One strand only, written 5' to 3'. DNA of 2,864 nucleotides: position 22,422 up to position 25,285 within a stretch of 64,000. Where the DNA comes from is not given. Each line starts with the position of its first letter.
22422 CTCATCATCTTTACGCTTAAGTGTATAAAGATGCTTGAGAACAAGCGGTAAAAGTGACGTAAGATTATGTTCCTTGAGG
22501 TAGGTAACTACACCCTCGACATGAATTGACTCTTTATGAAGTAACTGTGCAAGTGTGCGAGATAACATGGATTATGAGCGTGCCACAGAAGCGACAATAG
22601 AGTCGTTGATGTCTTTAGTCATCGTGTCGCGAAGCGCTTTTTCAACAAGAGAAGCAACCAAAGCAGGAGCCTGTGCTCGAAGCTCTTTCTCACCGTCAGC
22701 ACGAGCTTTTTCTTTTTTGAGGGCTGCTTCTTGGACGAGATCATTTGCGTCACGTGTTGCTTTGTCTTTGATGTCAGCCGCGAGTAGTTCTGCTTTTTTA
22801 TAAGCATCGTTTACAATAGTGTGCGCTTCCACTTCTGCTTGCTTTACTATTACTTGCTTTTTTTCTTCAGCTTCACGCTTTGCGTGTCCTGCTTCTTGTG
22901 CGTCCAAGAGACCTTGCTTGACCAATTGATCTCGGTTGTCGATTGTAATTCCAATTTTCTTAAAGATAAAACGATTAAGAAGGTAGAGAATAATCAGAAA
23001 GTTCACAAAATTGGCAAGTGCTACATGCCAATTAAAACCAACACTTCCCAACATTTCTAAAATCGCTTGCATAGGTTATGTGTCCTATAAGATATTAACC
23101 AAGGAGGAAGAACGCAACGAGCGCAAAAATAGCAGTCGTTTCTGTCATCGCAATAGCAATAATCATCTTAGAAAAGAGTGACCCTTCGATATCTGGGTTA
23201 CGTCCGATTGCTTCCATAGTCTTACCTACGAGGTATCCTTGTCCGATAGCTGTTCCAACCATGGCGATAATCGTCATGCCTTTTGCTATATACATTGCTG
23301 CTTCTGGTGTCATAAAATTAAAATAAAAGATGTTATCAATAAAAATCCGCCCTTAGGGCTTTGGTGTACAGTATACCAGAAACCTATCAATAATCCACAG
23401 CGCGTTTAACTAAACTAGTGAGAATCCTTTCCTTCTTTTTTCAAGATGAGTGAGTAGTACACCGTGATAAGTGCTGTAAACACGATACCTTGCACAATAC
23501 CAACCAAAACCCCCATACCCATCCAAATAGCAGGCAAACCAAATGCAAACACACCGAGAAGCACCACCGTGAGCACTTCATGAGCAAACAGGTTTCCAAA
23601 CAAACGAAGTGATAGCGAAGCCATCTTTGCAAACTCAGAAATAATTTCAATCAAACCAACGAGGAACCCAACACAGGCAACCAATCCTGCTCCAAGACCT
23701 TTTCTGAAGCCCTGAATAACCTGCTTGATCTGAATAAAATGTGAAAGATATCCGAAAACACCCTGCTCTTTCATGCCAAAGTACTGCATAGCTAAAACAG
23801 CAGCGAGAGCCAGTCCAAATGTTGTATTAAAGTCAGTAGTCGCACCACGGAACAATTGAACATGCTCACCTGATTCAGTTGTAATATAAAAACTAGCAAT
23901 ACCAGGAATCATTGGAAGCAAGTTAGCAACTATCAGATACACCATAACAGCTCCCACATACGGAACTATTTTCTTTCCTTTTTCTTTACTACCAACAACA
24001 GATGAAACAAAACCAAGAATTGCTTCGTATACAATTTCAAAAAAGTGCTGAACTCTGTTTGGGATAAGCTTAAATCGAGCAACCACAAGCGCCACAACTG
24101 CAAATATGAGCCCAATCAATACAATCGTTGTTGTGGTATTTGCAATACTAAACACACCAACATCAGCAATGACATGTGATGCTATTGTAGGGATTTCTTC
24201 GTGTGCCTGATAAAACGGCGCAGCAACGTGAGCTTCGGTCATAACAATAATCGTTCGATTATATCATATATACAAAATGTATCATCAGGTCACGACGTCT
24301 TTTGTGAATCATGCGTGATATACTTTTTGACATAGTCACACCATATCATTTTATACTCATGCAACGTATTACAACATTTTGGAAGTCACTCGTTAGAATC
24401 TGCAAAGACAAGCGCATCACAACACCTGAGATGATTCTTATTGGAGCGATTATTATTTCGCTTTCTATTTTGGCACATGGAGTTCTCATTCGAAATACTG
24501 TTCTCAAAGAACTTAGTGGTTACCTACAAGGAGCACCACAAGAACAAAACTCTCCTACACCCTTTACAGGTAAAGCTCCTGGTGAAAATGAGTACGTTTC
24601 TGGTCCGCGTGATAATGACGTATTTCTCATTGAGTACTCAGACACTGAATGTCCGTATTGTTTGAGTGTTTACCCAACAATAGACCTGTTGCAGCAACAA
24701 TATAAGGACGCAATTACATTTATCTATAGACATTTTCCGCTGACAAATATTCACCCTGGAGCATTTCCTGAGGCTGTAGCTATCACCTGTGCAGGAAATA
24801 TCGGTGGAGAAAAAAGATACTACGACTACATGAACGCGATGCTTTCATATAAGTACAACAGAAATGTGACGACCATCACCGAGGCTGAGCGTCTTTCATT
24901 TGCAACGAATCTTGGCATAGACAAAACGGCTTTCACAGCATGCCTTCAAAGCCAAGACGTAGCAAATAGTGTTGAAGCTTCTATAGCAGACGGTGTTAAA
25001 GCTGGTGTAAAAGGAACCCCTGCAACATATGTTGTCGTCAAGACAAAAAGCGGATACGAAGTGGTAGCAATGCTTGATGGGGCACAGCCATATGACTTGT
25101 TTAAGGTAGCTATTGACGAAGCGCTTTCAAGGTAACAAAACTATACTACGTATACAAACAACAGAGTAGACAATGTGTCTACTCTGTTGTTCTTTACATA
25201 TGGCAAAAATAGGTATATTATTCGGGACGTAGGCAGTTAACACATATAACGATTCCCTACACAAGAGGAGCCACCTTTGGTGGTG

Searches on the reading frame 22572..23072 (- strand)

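Call 16: search_protein_families(library=pfam, proteins=[window:22572-23072:-], max_evalue=0.001)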
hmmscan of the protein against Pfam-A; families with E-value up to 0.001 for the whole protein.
window:22572-23072:- (166 aa): 2 families
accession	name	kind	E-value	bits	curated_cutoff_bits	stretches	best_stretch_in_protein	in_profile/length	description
PF00430.23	ATP-synt_B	-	1.7e-18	67.4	28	1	19-147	3-131/132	ATP synthase B/B' CF(0)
PF05103.18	DivIVA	-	0.0002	21.7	28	1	45-102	59-117/131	DivIVA protein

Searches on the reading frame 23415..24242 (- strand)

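Call 16: search_protein_families(library=pfam, proteins=[window:23415-24242:-], max_evalue=0.001)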
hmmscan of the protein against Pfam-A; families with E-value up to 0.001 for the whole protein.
window:23415-24242:- (275 aa): 1 family
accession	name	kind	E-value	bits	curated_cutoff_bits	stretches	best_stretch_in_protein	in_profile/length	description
PF00119.25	ATP-synt_A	-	5.2e-37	128.2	33.9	1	39-263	3-216/217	ATP synthase A chain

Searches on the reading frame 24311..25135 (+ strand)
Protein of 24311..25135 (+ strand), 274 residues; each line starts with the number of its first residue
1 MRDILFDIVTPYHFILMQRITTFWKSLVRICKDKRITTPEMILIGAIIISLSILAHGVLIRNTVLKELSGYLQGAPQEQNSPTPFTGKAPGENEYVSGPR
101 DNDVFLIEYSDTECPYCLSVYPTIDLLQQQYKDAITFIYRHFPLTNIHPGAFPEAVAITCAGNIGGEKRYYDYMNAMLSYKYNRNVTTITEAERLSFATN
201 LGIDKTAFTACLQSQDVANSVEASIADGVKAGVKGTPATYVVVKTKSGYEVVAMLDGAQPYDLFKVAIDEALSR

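Call 16: search_protein_families(library=pfam, proteins=[window:24311-25135:+], max_evalue=0.001)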
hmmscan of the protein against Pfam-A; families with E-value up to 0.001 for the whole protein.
window:24311-25135:+ (274 aa): 3 families
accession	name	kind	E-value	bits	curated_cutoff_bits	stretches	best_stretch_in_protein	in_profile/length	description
PF01323.26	DSBA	-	2.2e-16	60.6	25.6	2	181-268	112-190/191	DSBA-like thioredoxin domain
PF13462.12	Thioredoxin_4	-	1.9e-15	57.9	23.2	1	93-241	4-145/165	Thioredoxin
PF13098.12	Thioredoxin_2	-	9.5e-05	23.1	27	0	105-264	8-100/104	Thioredoxin-like domain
